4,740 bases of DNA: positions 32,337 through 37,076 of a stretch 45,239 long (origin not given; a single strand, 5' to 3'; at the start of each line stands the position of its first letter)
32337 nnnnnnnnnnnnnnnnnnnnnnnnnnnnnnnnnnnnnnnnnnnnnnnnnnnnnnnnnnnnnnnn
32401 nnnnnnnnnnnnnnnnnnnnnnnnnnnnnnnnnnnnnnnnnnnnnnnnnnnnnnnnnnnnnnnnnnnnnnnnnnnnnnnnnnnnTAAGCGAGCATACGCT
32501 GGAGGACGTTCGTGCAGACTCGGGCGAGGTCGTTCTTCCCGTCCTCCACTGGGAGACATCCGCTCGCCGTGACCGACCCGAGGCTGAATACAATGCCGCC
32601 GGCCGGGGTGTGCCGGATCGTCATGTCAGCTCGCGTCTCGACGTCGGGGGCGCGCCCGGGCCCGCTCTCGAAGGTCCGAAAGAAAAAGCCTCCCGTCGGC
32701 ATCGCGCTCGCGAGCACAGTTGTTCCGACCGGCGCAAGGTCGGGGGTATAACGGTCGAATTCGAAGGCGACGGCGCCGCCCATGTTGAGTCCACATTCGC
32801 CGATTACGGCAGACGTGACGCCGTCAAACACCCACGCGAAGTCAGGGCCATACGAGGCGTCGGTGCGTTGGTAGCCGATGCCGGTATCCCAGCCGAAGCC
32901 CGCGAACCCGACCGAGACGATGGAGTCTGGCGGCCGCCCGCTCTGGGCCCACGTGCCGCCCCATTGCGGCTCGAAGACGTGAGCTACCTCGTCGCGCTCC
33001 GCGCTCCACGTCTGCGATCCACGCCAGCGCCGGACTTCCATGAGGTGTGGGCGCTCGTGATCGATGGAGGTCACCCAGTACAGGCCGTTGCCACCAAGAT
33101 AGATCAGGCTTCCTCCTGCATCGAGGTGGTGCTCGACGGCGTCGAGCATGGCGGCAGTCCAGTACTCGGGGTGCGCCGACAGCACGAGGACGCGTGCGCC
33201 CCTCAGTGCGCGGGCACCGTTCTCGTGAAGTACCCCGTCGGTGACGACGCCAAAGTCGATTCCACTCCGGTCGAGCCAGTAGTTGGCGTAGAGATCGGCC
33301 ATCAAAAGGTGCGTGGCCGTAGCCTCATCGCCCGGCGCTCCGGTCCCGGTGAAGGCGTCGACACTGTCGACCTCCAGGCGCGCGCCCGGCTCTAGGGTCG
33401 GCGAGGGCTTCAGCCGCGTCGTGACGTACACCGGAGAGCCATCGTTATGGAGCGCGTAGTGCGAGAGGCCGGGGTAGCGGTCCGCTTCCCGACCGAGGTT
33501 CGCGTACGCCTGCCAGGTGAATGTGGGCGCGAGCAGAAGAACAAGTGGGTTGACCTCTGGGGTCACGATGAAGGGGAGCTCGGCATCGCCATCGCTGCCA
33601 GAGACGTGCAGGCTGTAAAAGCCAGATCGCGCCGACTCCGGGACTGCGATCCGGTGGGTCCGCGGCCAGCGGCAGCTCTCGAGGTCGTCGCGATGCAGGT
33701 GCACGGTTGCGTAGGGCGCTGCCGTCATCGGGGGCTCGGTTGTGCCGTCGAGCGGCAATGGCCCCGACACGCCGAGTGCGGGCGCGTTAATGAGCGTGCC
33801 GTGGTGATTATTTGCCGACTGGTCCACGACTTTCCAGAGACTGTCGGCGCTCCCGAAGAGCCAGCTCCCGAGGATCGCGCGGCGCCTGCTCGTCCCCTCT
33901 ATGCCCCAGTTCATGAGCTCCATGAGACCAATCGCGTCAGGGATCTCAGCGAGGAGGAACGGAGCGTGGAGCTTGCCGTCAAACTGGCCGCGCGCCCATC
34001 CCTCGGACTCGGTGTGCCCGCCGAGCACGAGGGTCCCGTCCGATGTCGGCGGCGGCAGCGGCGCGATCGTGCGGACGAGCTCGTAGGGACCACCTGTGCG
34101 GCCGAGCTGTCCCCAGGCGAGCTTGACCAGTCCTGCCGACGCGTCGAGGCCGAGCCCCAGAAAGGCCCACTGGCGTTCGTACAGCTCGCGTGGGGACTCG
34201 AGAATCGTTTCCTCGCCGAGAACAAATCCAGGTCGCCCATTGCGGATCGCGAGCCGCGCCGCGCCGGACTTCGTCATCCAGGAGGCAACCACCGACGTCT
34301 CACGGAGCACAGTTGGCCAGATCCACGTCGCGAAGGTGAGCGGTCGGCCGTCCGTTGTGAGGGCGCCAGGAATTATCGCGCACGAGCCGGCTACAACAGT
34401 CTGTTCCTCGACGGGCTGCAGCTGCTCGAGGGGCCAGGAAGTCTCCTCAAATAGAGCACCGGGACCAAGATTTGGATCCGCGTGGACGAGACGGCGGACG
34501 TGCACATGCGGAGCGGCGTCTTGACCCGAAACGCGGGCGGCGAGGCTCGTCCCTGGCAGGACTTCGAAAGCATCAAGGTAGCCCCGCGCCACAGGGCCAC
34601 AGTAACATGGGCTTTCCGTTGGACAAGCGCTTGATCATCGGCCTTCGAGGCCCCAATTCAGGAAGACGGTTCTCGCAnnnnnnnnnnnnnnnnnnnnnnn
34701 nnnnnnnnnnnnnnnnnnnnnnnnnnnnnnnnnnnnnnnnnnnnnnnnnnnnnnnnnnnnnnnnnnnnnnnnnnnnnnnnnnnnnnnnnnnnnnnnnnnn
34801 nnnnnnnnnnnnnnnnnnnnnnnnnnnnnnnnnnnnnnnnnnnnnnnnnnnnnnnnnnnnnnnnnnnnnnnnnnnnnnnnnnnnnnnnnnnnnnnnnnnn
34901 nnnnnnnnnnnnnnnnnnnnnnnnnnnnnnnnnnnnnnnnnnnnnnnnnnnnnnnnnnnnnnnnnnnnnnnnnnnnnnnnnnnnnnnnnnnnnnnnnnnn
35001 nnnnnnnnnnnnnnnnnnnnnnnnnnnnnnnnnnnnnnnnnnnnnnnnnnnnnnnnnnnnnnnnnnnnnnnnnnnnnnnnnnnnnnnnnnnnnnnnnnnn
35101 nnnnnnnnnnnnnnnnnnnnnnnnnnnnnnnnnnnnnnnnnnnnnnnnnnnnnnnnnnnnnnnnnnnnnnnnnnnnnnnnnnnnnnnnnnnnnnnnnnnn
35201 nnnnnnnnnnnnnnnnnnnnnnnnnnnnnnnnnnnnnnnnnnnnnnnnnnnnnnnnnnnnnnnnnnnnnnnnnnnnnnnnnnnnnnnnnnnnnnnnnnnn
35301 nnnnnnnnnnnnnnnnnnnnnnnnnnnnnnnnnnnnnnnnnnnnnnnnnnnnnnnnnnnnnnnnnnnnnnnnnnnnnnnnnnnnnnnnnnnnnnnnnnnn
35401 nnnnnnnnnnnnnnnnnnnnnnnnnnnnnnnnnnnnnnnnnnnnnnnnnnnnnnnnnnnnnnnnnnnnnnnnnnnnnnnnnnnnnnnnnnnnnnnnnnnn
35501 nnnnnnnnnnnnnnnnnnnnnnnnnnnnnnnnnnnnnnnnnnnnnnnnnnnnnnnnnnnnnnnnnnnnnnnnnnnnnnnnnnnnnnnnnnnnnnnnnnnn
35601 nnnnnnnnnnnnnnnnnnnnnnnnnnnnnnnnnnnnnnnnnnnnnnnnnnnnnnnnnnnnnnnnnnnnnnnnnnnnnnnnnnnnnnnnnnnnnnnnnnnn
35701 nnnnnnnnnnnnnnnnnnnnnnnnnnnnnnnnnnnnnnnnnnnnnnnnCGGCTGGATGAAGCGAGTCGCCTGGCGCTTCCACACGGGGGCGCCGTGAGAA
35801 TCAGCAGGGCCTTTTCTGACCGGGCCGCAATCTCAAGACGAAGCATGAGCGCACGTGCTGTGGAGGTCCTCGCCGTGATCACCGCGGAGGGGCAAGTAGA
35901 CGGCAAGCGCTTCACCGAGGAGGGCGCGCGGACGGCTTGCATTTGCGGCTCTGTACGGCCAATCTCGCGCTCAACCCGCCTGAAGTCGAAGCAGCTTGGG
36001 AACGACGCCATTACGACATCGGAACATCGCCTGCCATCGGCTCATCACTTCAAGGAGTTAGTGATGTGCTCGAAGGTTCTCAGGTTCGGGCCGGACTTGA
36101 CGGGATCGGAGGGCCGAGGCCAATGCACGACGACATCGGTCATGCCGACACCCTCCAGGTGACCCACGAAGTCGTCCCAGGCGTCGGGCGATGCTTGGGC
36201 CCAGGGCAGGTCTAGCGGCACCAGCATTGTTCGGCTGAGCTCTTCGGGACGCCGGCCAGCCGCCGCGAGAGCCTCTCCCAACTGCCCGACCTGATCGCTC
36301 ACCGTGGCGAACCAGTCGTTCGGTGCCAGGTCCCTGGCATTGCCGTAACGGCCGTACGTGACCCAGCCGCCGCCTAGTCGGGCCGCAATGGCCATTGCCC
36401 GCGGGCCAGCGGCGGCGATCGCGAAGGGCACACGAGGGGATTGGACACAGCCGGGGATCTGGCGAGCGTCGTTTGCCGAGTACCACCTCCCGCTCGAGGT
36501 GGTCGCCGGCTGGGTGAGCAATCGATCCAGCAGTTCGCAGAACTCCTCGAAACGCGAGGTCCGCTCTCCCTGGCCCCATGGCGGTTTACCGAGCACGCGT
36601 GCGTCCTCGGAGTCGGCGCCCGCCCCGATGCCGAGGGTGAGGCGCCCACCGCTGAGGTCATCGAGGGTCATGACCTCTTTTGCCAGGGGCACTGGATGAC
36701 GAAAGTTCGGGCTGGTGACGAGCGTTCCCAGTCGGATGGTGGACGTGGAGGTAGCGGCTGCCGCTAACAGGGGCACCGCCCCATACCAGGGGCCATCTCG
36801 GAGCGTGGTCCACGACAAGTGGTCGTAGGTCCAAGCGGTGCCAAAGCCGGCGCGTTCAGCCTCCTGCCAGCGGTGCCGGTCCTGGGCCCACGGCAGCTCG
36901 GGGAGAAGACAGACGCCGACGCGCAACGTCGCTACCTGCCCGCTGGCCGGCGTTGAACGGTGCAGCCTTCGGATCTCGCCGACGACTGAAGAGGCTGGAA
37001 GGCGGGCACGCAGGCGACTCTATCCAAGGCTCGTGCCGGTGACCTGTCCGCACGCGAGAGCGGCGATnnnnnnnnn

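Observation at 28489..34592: Uncharacterised module: cytoplasmic SBP homologue, EthD protein and two dimethylformamidase-beta-like paralogues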

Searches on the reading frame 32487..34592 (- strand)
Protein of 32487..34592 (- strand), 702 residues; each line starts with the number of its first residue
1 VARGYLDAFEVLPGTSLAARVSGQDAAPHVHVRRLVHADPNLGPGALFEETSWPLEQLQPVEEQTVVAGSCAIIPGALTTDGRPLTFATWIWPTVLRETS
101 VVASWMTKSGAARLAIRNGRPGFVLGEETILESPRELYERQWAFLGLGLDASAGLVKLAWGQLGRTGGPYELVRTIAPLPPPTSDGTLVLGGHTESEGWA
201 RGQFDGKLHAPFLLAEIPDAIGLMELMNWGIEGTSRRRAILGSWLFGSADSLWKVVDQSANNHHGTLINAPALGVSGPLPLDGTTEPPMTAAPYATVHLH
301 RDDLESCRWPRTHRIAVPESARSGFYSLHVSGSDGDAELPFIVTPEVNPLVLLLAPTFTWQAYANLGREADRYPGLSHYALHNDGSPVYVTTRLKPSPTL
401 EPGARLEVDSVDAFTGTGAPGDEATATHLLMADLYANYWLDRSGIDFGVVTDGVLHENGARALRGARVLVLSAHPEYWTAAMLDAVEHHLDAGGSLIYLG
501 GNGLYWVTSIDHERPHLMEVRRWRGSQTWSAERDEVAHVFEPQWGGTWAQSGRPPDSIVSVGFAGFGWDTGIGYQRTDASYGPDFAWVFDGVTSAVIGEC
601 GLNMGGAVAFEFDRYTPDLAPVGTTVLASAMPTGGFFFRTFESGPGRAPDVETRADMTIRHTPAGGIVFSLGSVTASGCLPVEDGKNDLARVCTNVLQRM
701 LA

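Call 6: search_protein_families(library=pfam, proteins=[window:32487-34592:-], max_evalue=0.01)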
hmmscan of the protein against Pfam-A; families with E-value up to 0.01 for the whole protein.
window:32487-34592:- (702 aa): 1 family
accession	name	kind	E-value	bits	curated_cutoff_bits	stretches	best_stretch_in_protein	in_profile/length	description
PF20254.3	DMFA2_C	-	8.1e-68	230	27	1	289-681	26-369/374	N,N-dimethylformamidase beta subunit-like, C-terminal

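Call 8: search_protein_families(library=ncbifam, proteins=[window:32487-34592:-], max_evalue=0.01)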
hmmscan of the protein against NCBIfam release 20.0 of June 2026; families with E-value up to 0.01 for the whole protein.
window:32487-34592:- (702 aa): 0 families

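Call 14: search_solved_structures(query=window:32487-34592:-, max_evalue=0.01, show_alignments=1)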
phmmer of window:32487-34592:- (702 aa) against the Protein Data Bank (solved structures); distinct sequences matched with E-value up to 0.01: 5.
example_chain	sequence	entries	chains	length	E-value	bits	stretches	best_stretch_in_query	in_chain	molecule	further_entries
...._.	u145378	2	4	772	1e-70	241.9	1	3-699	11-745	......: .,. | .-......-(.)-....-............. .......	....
8i5a_A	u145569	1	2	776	1e-70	241.9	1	3-699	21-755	N-acetyl-(R)-beta-phenylalanine acylase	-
6lvd_A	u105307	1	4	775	1.6e-53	185.1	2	430-700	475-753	N,N-dimethylformamidase large subunit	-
6lvb_A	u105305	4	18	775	2e-53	184.8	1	3-700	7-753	N,N-dimethylformamidase large subunit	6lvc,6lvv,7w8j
6lve_A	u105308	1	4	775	1.5e-52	181.8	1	3-700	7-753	N,N-dimethylformamidase large subunit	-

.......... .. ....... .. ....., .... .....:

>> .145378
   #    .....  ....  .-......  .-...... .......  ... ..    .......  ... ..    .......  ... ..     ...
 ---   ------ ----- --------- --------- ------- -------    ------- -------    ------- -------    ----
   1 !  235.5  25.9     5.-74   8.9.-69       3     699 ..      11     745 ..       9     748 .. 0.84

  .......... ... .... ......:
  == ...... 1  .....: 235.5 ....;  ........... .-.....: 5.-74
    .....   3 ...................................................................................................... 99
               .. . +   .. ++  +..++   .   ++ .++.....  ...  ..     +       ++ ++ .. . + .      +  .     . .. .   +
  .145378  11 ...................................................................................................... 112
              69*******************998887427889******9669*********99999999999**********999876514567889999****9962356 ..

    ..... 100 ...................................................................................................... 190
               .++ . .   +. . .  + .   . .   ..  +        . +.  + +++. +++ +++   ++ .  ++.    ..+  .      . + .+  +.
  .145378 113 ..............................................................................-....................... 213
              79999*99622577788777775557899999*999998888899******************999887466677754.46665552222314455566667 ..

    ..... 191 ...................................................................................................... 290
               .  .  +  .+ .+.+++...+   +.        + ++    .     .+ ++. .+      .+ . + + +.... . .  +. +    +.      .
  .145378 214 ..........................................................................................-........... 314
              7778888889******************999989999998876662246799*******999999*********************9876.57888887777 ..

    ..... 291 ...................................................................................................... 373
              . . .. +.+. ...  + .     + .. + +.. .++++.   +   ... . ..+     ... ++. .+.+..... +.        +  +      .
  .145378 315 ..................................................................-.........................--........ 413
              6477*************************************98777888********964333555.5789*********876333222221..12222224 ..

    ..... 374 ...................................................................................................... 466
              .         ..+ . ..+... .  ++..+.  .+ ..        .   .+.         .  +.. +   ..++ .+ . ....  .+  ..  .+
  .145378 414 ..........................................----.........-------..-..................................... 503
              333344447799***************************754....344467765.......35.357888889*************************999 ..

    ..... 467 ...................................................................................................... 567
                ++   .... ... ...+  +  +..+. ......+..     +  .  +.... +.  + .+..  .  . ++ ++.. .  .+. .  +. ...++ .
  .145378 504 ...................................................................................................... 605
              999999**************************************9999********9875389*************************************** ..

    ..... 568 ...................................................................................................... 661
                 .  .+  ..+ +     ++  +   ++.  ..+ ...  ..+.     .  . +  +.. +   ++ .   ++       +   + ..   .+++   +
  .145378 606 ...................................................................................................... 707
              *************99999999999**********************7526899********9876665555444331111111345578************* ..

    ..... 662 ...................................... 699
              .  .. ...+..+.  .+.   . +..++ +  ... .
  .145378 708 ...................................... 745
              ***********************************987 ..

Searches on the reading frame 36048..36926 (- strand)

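Call 38: search_protein_families(library=pfam, proteins=[window:36048-36926:-], max_evalue=0.0001)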
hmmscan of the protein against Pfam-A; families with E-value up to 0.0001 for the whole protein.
window:36048-36926:- (293 aa): 1 family
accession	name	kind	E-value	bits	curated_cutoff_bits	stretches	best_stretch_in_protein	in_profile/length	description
PF00296.26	Bac_luciferase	-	1.6e-39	136.6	27.9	1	1-233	1-223/314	Luciferase-like monooxygenase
